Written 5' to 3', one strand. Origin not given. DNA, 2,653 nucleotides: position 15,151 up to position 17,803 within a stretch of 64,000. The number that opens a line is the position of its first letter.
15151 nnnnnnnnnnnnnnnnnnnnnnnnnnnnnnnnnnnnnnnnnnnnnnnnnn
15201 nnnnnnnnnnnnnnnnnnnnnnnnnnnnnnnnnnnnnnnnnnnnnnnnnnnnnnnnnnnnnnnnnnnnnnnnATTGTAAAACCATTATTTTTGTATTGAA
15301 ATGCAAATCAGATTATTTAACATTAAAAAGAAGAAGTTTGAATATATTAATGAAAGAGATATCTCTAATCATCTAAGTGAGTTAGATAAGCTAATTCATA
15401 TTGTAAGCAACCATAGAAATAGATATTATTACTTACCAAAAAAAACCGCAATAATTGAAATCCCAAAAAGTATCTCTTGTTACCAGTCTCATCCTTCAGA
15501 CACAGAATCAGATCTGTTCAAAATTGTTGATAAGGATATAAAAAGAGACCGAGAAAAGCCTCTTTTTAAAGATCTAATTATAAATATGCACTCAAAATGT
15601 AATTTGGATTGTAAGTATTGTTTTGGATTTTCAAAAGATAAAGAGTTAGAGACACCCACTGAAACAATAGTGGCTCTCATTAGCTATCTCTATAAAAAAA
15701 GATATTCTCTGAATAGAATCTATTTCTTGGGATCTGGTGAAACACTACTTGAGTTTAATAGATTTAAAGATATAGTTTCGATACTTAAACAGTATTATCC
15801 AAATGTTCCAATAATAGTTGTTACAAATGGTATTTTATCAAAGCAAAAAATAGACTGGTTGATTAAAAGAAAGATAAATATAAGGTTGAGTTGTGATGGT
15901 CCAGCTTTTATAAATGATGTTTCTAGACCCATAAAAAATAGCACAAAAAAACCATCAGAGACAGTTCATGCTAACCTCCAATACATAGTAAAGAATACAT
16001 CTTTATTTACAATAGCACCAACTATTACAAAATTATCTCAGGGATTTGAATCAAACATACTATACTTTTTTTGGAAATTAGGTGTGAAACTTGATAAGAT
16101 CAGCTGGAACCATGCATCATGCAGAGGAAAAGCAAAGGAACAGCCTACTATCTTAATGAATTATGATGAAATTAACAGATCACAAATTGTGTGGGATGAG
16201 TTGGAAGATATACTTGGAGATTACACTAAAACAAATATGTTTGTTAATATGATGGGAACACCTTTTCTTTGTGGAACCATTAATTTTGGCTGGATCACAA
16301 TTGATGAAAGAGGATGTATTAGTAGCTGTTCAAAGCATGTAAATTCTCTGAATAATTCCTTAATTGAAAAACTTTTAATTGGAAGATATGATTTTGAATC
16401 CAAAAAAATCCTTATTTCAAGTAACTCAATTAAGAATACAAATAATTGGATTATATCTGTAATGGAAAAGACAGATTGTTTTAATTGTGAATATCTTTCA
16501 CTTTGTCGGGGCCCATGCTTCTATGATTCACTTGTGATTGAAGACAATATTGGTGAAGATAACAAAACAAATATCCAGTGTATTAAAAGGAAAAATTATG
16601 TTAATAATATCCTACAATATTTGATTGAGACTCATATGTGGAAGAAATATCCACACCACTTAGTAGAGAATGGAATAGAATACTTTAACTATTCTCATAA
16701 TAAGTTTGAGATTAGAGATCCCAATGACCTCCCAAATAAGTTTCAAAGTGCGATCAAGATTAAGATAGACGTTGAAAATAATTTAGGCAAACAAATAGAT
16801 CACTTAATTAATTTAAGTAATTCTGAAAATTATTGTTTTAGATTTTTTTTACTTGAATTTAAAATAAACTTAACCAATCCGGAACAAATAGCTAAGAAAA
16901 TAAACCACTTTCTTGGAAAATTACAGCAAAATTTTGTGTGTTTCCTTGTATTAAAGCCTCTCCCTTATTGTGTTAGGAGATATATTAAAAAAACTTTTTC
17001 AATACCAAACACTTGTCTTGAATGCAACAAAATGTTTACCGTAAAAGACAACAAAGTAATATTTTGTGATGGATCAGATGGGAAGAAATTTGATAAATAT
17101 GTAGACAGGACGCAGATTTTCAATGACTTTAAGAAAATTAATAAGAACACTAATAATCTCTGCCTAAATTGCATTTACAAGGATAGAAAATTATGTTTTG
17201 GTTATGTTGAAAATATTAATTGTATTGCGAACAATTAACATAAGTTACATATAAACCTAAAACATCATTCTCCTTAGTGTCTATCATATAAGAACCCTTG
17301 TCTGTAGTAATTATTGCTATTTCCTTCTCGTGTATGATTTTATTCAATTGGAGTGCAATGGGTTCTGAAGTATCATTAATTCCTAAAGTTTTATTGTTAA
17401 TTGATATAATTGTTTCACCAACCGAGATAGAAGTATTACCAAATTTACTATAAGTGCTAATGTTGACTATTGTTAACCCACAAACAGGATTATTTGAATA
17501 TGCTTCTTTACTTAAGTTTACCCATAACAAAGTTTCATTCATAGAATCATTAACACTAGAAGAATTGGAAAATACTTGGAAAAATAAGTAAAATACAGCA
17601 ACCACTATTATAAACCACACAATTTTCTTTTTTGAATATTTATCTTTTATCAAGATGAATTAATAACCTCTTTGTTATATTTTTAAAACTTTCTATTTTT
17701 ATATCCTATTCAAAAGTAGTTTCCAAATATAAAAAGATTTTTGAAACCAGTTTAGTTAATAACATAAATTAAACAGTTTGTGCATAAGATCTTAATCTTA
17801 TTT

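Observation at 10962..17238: Archaeal His-Xaa-Ser (HGS)n repeat precursor flanked by a pair of SPASM radical-SAM maturases and two HxsD-like small proteins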

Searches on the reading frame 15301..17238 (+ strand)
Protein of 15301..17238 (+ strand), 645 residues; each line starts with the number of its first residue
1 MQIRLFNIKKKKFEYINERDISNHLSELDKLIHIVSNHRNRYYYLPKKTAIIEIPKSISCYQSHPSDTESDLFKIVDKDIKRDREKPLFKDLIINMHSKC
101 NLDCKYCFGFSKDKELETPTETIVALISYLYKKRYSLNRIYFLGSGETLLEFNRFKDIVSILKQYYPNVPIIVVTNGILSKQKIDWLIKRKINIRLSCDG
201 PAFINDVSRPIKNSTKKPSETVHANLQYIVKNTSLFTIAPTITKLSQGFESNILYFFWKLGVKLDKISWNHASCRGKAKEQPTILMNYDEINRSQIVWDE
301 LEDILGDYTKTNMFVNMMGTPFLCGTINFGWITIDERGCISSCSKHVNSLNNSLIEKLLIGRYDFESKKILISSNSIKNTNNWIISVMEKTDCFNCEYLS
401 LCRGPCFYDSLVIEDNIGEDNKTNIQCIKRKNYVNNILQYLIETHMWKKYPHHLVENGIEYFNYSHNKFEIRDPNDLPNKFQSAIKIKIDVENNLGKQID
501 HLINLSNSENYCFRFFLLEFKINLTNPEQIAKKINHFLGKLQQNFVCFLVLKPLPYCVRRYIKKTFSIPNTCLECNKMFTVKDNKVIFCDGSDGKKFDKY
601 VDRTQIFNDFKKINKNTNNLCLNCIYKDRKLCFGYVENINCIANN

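Call 3: search_protein_families(library=ncbifam, proteins=[window:15301-17238:+], max_evalue=0.01)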
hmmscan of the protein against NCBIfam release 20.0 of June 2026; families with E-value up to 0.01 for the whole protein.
window:15301-17238:+ (645 aa): 31 families (the best 25 are shown)
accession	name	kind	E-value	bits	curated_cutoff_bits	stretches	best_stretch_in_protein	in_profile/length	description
TIGR03978.1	rSAM_paired_1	equivalog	8.5e-16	57.7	370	1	87-278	79-276/466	His-Xaa-Ser system radical SAM maturase HxsB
NF047865.1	rSAM_PapB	equivalog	3e-15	56.3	340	1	92-412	5-322/330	PapB family radical SAM/SPASM ranthipeptide maturase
NF041707.1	rSAM_YhhB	equivalog_domain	7.4e-15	54.7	445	1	92-404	4-331/369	cyclophane-forming radical SAM/SPASM peptide maturase YhhB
TIGR04280.1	geopep_mat_rSAM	hypoth_equivalog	8.4e-14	51.4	400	1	83-230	78-231/428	geopeptide radical SAM maturase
TIGR03942.1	sulfatase_rSAM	equivalog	9.4e-14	51.2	349.45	1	96-262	7-181/363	anaerobic sulfatase maturase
TIGR03974.1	rSAM_six_Cys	equivalog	4.7e-13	48.8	425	1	57-428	65-438/451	thioether cross-link-forming SCIFF peptide maturase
NF050038.1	rSAM_RiPP_GggB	equivalog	1.7e-12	47.1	650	1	75-310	27-260/398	streptosactin maturase GggB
TIGR04317.1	W_rSAM_matur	equivalog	3.4e-12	46.1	380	1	89-213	3-123/349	tungsten cofactor oxidoreductase radical SAM maturase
TIGR04068.1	rSAM_ocin_clost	equivalog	8.6e-12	44.7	500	1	89-233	83-236/462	Cys-rich peptide radical SAM maturase CcpM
TIGR04261.1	rSAM_GlyRichRpt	subfamily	1.2e-11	44.3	310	1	96-278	3-192/363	cyclophane-forming radical SAM/SPASM peptide maturase GrrM/OscB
TIGR03906.1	quino_hemo_SAM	equivalog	3.6e-10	39.1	453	1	88-231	92-243/467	quinohemoprotein amine dehydrogenase maturation protein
TIGR04064.1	rSAM_nif11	equivalog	5.8e-10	38.5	518.7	1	90-228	78-223/459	nif11-like peptide radical SAM maturase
TIGR04083.1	rSAM_pep_methan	hypoth_equivalog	7.2e-10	38.3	300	1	99-458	9-359/376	TIGR04083 family peptide-modifying radical SAM enzyme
TIGR04084.1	rSAM_AF0577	subfamily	9.7e-09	34.6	225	1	98-269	5-161/347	TIGR04084 family radical SAM/SPASM domain-containing protein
NF041300.1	rSAM_mat_DarW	exception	1.1e-08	34.3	650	1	92-437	43-394/415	radical SAM/SPASM peptide maturase DarW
TIGR04085.1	rSAM_more_4Fe4S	domain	9.3e-07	29.2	27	1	325-420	2-88/93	SPASM domain-containing protein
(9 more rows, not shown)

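Call 4: search_protein_families(library=pfam, proteins=[window:15301-17238:+], max_evalue=0.01)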
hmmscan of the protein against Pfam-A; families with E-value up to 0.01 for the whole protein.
window:15301-17238:+ (645 aa): 2 families
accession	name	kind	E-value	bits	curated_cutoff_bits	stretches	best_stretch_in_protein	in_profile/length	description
PF04055.27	Radical_SAM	-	5.7e-09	36.8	29.5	1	94-216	1-126/166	Radical SAM superfamily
PF13353.11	Fer4_12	-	0.0017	19.1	22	1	98-179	13-94/137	4Fe-4S single cluster domain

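Call 35: search_solved_structures(query=window:15301-17238:+, max_evalue=0.01)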
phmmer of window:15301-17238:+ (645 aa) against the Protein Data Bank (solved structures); distinct sequences matched with E-value up to 0.01: 5.
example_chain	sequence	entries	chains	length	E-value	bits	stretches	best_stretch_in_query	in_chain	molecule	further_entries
9dfu_A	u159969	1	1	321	3e-05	25.8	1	95-249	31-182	Radical SAM core domain-containing protein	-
9dfn_A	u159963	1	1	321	6.9e-05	24.6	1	98-249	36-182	Radical SAM core domain-containing protein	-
6y1x_A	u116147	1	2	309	0.0015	20.2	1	87-189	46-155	Radical SAM domain protein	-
9gm3_A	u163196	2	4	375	0.0025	19.4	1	88-227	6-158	ChlB radical SAM domain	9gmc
7n7i_A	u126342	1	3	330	0.0026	19.4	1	96-200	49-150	Viperin-like enzyme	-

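Call 44: search_protein_families(library=padloc, proteins=[window:15301-17238:+], max_evalue=0.001)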
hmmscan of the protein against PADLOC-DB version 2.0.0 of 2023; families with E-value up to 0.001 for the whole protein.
window:15301-17238:+ (645 aa): 0 families

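Call 52: find_homologous_proteins(query=window:15301-17238:+, max_evalue=1e-10)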
Query window:15301-17238:+ (645 aa): 2 proteins with E <= 1e-10 among 6176 candidates.
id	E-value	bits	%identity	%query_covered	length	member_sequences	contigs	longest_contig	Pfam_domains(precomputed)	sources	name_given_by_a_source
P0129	0.0e+0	1485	100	100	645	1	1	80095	PF04055.28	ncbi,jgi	-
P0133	1.1e-145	505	42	98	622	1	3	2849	PF04055.28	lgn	-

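Call 55: find_homologous_proteins(query=A1, max_evalue=0.00001)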
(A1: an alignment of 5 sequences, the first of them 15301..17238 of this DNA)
Query A1 (5 sequences) (645 aa, profile of the alignment): 2 proteins with E <= 0.00001 among 6304 candidates.
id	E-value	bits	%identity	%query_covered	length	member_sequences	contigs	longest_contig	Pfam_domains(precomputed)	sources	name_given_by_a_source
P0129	5.6e-254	863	100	100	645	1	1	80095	PF04055.28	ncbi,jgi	-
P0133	1.0e-234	799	42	98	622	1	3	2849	PF04055.28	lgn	-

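Call 68: search_protein_representatives(alignment_id=A2)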
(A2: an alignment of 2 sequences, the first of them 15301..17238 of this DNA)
Query: 2 sequences, 648 profile positions. Proteins with E-value up to 0.001 (for the whole library): 6072; up to 1e-10: 851; up to 1e-30: 50. The best 150 are listed.
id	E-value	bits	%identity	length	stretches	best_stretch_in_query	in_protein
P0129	0.0e+00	1295.7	-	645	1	1-648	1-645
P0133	0.0e+00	1201.1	-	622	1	1-644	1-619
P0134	8.9e-65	236.0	-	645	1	81-627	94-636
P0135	1.9e-59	218.4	-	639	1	41-638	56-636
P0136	3.5e-58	214.3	-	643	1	87-636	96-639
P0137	6.6e-58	213.3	-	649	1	87-639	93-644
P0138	1.0e-57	212.7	-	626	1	90-639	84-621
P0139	1.8e-57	211.9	-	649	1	85-615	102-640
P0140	2.8e-55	204.7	-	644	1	32-639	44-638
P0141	5.8e-55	203.6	-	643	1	4-638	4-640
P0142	8.0e-54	199.9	-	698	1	80-639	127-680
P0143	8.7e-53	196.4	-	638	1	59-637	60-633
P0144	6.8e-52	193.5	-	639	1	84-638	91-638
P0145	2.1e-51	191.9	-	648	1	94-615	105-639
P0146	9.4e-51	189.7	-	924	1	71-622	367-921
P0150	7.4e-50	186.8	-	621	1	38-636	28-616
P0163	1.5e-42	162.6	-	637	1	83-638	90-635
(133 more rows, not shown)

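Call 69: find_encoding_contigs(protein=P0134, flank=6000, max_places=2)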
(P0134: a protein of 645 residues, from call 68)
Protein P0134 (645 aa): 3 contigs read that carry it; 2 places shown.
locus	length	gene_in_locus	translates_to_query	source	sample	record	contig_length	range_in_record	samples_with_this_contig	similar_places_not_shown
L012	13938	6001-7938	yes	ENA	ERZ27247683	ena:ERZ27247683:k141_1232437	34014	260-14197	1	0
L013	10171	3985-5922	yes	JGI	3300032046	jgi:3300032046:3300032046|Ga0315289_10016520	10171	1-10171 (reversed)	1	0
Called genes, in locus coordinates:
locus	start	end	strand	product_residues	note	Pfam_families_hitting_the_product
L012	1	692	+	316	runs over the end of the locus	?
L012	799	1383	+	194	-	PF00574:CLP_protease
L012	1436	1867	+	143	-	PF27806:HxsD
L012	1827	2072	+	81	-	PF27806:HxsD (weak)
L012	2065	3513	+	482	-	PF13353:Fer4_12, PF04055:Radical_SAM (weak)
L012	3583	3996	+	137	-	-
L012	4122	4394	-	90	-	-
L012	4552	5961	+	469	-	PF02310:B12-binding, PF04055:Radical_SAM (weak)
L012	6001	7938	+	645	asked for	PF04055:Radical_SAM, PF13353:Fer4_12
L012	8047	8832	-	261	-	-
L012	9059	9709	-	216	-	-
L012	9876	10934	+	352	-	PF04055:Radical_SAM, PF13186:SPASM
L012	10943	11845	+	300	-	PF04055:Radical_SAM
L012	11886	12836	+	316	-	PF04055:Radical_SAM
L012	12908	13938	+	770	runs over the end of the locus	PF04055:Radical_SAM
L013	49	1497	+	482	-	PF13353:Fer4_12, PF04055:Radical_SAM (weak)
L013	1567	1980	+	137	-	-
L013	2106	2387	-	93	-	-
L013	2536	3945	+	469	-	PF02310:B12-binding, PF04055:Radical_SAM (weak)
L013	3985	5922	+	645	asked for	PF04055:Radical_SAM, PF13353:Fer4_12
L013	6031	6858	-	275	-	-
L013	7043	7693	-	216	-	-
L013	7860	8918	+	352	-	PF04055:Radical_SAM, PF13186:SPASM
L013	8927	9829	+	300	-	PF04055:Radical_SAM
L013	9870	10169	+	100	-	?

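Call 70: find_encoding_contigs(protein=P0141, flank=8000, max_places=1)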
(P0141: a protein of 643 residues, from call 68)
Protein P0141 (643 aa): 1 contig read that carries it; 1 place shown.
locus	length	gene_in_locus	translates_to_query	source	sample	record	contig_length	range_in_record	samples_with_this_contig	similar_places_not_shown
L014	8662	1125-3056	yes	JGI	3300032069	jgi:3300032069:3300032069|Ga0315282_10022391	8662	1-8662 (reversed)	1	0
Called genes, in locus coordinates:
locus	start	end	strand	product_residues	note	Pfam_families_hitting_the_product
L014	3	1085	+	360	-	?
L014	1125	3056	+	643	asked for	PF04055:Radical_SAM, PF13353:Fer4_12 (weak)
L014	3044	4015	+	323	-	-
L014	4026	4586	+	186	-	-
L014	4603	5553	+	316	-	PF04055:Radical_SAM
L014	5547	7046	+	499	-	PF04055:Radical_SAM, PF13353:Fer4_12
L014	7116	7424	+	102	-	-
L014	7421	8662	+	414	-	?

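Call 71: find_encoding_contigs(protein=P0150, flank=8000, max_places=1)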
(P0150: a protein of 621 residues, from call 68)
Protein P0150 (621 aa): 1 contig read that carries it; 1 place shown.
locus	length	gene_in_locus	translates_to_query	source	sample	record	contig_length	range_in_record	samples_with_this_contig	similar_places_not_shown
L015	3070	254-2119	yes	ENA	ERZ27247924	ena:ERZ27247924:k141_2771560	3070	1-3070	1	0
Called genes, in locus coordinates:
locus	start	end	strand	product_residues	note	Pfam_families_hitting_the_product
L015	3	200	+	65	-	?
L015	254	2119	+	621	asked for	PF04055:Radical_SAM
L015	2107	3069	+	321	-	?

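Call 72: find_encoding_contigs(protein=P0163, flank=8000, max_places=1)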
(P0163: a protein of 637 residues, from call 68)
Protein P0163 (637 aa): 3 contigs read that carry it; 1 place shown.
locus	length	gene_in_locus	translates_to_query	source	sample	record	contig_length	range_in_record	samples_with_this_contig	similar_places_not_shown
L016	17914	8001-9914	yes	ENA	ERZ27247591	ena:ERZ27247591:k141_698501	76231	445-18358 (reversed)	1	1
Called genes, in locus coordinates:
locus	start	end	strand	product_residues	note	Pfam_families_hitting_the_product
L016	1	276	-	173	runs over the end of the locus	PF01909:NTP_transf_2, PF18765:Polbeta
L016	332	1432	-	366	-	PF01478:Peptidase_A24 (weak), PF06819:Arc_PepC (weak)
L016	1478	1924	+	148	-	PF27806:HxsD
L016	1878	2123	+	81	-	-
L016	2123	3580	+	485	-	PF04055:Radical_SAM, PF13353:Fer4_12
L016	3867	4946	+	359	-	-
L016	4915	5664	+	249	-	PF08843:AbiEii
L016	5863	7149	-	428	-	PF13173:AAA_14, PF13635:DUF4143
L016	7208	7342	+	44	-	-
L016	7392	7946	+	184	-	-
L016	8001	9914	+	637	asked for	PF04055:Radical_SAM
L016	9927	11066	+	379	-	PF04015:DUF362, PF00037:Fer4, PF12797:Fer4_2 (faint), PF12837:Fer4_6 (weak), PF12838:Fer4_7, PF13237:Fer4_10 (weak)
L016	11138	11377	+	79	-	-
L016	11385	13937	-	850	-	-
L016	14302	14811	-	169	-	PF05168:HEPN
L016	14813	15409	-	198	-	-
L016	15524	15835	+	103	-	-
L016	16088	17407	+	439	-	PF13173:AAA_14, PF13635:DUF4143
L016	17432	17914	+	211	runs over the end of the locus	-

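Call 88: predict_structure(alignment_id=A4)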
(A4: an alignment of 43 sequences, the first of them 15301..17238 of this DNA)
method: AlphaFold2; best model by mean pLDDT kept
length: 645 residues; sequences in the alignment: 43
mean_pLDDT: 86.1   pTM: 0.89
mean pLDDT of the five models: 86.1, 85.4, 84.3, 83.8, 83.6
residues with pLDDT >= 90: 376; 70-90: 181; 50-70: 58; < 50: 30
segments of 3 or more residues with pLDDT < 50: 63-79, 315-317, 638-640, 642-645
pLDDT, mean of each block of 10 residues (from residue 1): 84 83 61 89 85 83 45 42 71 94 90 79 97 96 93 98 98 97 98 98 96 94 97 97 96 96 93 88 91 91 76 50 76 93 79 80 96 91 86 80 80 61 72 88 92 96 96 90 94 93 93 95 91 97 96 91 89 91 95 95 94 72 84 62 45
secondary structure, 60 per line:
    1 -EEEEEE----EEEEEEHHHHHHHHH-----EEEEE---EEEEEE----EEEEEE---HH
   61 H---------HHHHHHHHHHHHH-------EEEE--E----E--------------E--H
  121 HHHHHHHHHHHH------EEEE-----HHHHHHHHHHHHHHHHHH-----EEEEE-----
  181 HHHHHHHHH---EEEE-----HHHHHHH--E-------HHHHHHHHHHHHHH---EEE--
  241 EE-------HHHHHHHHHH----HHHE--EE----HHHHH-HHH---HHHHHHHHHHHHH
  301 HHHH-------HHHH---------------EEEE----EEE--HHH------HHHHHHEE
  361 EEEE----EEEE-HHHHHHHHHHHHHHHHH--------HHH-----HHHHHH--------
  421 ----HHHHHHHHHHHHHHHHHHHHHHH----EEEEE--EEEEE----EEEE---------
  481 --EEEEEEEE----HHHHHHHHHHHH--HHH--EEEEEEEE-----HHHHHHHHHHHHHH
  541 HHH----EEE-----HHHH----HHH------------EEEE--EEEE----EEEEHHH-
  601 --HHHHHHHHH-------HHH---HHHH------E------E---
elements in order: E2-7 E12-17 H18-26 E32-36 E40-45 E50-55 H71-83 E91-94 H120-132 E139-142 H148-165 E171-175 H181-189 E193-196 H202-208 H219-232 E236-238 H250-259 H276-280 H288-304 H312-315 E331-334 E339-341 H353-358 E359-364 E369-372 H374-390 H407-412 H425-447 E452-456 E459-463 E468-471 E483-490 H495-506 E514-521 H527-543 E548-550 H556-559 E579-582 E585-588 E593-596 H603-611 H625-628

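Call 90: fold_search(model_id=the predicted structure, library=pdb)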
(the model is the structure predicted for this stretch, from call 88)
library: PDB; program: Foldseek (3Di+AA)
matches with E <= 10: 1325; with E <= 0.001: 70
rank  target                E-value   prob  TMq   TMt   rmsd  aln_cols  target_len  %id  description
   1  5why_A                2.7e-15  1.00  0.47  0.69   8.8       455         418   18  Structural Insights into Thioether Bond Formation in the Biosynthesis of Sactipeptides (released 2017-07-26)
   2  5why_B                2.7e-14  1.00  0.47  0.69   8.8       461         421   18  Structural Insights into Thioether Bond Formation in the Biosynthesis of Sactipeptides (released 2017-07-26)
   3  5wgg_A                6.2e-14  1.00  0.45  0.64   8.0       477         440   17  Structural Insights into Thioether Bond Formation in the Biosynthesis of Sactipeptides (released 2017-07-26)
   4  4k37_A                1.4e-11  1.00  0.43  0.72   4.6       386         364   17  Native anSMEcpe with bound AdoMet (released 2013-05-08)
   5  4k37_B                1.5e-11  1.00  0.44  0.73   4.4       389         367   17  Native anSMEcpe with bound AdoMet (released 2013-05-08)
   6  4k38_B                3.0e-11  1.00  0.44  0.73   4.4       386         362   17  Native anSMEcpe with bound AdoMet and Kp18Cys peptide (released 2013-05-08)
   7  4k36_A                5.6e-11  1.00  0.43  0.68   4.7       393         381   17  His6 tagged anSMEcpe with bound AdoMet (released 2013-05-08)
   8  4k36_B                5.6e-11  1.00  0.42  0.70   4.8       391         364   18  His6 tagged anSMEcpe with bound AdoMet (released 2013-05-08)
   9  4k39_B                8.7e-11  1.00  0.44  0.74   4.4       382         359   18  Native anSMEcpe with bound AdoMet and Cp18Cys peptide (released 2013-05-08)
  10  4k39_A                1.4e-10  1.00  0.43  0.72   4.6       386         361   18  Native anSMEcpe with bound AdoMet and Cp18Cys peptide (released 2013-05-08)
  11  8vpo                  3.0e-10  1.00  0.43  0.59   6.6       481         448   15  X-Ray Crystal Structure of TigE from Paramaledivibacter caminithermalis (released 2024-02-07)
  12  4k38_A                7.7e-10  1.00  0.43  0.70   4.6       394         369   18  Native anSMEcpe with bound AdoMet and Kp18Cys peptide (released 2013-05-08)
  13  9gm3_C                8.6e-10  1.00  0.41  0.67   5.2       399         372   16  Crystal structure of the complex formed between the radical SAM protein ChlB and the leader region of its precursor su (released 2025-06-25)
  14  9gm3_A                4.6e-09  1.00  0.41  0.67   5.3       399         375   16  Crystal structure of the complex formed between the radical SAM protein ChlB and the leader region of its precursor su (released 2025-06-25)
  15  9gmc_A                5.1e-09  1.00  0.39  0.62   6.2       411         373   16  Crystal structure of the complex formed between the radical SAM protein ChlB and the R3A mutant of ChlA (released 2025-06-25)
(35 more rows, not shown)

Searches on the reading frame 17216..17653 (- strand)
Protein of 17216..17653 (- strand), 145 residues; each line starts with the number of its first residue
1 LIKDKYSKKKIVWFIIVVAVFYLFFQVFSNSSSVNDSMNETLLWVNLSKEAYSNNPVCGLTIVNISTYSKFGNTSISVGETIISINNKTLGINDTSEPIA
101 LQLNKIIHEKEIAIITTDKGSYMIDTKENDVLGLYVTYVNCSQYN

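Call 9: search_protein_families(library=ncbifam, proteins=[window:17216-17653:-], max_evalue=0.001)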
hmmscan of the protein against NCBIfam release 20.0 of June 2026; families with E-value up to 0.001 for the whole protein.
window:17216-17653:- (145 aa): 0 families

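Call 10: search_protein_families(library=pfam, proteins=[window:17216-17653:-], max_evalue=0.001)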
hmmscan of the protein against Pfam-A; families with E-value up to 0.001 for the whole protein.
window:17216-17653:- (145 aa): 0 families
